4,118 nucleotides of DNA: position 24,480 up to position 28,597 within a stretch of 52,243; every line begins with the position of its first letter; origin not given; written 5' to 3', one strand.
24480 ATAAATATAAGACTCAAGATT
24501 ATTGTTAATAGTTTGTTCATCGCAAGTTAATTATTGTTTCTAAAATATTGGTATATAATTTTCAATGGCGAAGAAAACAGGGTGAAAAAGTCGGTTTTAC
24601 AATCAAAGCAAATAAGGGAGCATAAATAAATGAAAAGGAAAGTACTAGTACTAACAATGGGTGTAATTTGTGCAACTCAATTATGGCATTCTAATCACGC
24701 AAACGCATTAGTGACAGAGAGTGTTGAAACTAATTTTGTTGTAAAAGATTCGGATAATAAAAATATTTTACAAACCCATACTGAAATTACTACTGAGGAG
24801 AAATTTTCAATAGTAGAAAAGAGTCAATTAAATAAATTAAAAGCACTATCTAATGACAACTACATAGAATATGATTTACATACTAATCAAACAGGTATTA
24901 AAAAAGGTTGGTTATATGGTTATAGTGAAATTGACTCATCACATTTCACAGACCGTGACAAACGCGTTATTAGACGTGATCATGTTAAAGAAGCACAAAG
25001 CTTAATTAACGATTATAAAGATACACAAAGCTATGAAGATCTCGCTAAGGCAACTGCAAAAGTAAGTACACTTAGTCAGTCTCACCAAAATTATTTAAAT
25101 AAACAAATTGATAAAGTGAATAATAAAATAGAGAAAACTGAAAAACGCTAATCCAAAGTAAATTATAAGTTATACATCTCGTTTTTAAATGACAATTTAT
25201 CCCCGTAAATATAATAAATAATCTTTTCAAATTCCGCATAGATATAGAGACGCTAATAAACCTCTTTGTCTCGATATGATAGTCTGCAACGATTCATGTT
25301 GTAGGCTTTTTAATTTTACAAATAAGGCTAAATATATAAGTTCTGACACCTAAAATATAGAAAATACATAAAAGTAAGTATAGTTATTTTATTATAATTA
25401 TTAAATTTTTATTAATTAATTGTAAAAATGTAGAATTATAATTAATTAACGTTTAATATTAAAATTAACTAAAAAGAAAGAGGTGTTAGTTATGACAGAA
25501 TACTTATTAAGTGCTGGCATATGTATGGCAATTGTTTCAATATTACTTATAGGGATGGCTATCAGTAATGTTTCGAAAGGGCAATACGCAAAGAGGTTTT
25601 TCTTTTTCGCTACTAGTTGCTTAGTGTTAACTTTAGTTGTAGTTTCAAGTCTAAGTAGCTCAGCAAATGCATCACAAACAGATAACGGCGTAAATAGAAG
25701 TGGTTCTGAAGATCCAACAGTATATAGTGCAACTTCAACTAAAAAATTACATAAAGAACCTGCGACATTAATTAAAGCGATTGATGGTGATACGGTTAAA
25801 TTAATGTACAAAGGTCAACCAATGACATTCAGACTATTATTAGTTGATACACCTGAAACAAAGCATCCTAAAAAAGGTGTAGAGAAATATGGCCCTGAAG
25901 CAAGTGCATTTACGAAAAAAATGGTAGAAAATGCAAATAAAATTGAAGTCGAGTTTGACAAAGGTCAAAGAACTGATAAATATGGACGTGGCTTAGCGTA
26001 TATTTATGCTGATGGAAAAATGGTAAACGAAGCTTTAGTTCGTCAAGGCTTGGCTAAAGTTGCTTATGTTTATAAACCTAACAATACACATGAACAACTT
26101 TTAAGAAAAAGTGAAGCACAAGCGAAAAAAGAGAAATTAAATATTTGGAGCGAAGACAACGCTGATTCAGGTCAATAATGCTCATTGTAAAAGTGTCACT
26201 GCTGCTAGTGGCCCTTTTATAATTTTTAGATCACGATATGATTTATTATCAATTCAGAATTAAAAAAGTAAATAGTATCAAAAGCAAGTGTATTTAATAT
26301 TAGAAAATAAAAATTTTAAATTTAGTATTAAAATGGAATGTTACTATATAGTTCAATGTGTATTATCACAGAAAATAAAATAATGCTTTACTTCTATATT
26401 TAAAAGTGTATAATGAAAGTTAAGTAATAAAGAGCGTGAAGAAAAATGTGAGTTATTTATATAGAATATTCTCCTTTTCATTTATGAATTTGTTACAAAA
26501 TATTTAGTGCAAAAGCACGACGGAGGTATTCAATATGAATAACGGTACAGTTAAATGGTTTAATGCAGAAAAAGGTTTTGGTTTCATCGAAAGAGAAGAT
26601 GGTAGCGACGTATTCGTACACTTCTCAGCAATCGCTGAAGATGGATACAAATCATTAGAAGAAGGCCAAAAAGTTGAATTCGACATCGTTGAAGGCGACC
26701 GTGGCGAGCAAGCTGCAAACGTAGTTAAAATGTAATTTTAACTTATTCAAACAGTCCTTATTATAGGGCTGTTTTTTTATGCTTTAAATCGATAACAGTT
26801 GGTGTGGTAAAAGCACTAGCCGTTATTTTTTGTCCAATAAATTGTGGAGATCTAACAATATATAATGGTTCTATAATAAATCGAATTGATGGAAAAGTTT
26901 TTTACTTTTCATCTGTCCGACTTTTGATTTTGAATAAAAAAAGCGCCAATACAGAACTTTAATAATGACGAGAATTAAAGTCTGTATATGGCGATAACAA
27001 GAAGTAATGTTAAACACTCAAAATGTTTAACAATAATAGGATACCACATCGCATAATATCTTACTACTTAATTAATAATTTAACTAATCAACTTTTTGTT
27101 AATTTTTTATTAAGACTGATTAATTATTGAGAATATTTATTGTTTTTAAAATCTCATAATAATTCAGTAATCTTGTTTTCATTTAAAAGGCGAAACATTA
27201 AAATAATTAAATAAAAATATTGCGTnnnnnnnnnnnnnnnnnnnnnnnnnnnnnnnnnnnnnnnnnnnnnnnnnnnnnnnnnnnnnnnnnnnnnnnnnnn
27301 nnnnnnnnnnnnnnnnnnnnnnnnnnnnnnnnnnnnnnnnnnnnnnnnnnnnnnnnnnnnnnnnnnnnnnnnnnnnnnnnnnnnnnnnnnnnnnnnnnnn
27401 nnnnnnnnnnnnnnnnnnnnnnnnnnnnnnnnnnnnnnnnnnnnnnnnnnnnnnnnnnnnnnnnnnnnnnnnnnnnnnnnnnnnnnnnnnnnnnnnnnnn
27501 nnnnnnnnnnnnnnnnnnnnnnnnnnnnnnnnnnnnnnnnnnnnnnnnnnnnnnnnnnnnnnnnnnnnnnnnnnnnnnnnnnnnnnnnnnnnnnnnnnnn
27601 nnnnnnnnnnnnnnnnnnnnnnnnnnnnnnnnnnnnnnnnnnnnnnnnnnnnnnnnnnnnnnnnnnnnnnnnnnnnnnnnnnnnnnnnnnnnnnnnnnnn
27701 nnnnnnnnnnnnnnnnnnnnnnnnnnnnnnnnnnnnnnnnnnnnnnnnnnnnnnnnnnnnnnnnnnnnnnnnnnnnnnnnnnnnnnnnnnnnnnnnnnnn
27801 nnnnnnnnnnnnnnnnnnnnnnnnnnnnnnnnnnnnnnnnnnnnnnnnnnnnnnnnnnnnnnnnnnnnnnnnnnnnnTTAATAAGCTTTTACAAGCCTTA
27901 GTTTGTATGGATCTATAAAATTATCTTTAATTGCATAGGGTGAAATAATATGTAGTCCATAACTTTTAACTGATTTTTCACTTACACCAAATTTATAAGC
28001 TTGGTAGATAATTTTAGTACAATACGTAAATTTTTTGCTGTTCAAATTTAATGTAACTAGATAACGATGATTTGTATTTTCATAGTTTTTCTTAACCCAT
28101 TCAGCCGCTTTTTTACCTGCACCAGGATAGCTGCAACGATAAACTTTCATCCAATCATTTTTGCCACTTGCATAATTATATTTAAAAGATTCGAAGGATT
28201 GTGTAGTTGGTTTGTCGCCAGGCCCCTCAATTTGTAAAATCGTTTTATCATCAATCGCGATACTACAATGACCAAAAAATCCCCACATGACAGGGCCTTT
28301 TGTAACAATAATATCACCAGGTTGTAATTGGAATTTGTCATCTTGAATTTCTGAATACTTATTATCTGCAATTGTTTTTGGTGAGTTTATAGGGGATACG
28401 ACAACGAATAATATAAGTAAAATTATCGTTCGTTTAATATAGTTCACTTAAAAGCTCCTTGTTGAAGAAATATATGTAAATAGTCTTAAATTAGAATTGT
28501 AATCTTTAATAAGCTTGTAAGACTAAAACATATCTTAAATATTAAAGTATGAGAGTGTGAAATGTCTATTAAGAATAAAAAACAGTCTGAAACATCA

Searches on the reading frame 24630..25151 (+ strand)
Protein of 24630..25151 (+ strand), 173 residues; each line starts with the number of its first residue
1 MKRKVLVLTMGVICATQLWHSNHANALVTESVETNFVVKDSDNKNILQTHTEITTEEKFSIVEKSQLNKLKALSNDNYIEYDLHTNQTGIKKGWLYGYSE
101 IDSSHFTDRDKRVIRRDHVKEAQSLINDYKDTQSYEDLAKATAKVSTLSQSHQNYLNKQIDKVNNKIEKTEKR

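Call 52: search_protein_families(library=ncbifam, proteins=[window:24630-25151:+], max_evalue=1e-8)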
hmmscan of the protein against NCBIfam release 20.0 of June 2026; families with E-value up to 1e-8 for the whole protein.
window:24630-25151:+ (173 aa): 1 family
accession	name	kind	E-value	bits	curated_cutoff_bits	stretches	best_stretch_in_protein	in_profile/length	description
NF033750.1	vWF_bind_Staph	exception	1.4e-37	130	700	1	76-165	418-507/509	von Willebrand factor binding protein Vwb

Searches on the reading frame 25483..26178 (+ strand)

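Call 52: search_protein_families(library=ncbifam, proteins=[window:25483-26178:+], max_evalue=1e-8)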
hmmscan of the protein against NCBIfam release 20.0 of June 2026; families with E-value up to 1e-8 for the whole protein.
window:25483-26178:+ (231 aa): 2 families
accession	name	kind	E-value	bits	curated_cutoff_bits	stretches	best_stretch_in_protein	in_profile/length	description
NF047694.1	TnucaseNucIStaph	equivalog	2.8e-34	118.1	250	1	71-223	24-175/175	thermonuclease NucI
NF047969.1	CaNuclEcnA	equivalog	1.7e-21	76.8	180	1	135-223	64-149/151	calcium-activated nuclease EcnA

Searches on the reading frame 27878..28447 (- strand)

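Call 52: search_protein_families(library=ncbifam, proteins=[window:27878-28447:-], max_evalue=1e-8)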
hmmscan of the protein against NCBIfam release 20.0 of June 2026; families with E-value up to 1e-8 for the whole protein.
window:27878-28447:- (189 aa): 1 family
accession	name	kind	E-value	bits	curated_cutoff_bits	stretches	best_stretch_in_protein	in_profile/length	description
NF041769.1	acyl_LnsA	equivalog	6.2e-101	335.6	225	1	8-189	1-183/183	lipoprotein N-acylation protein LnsA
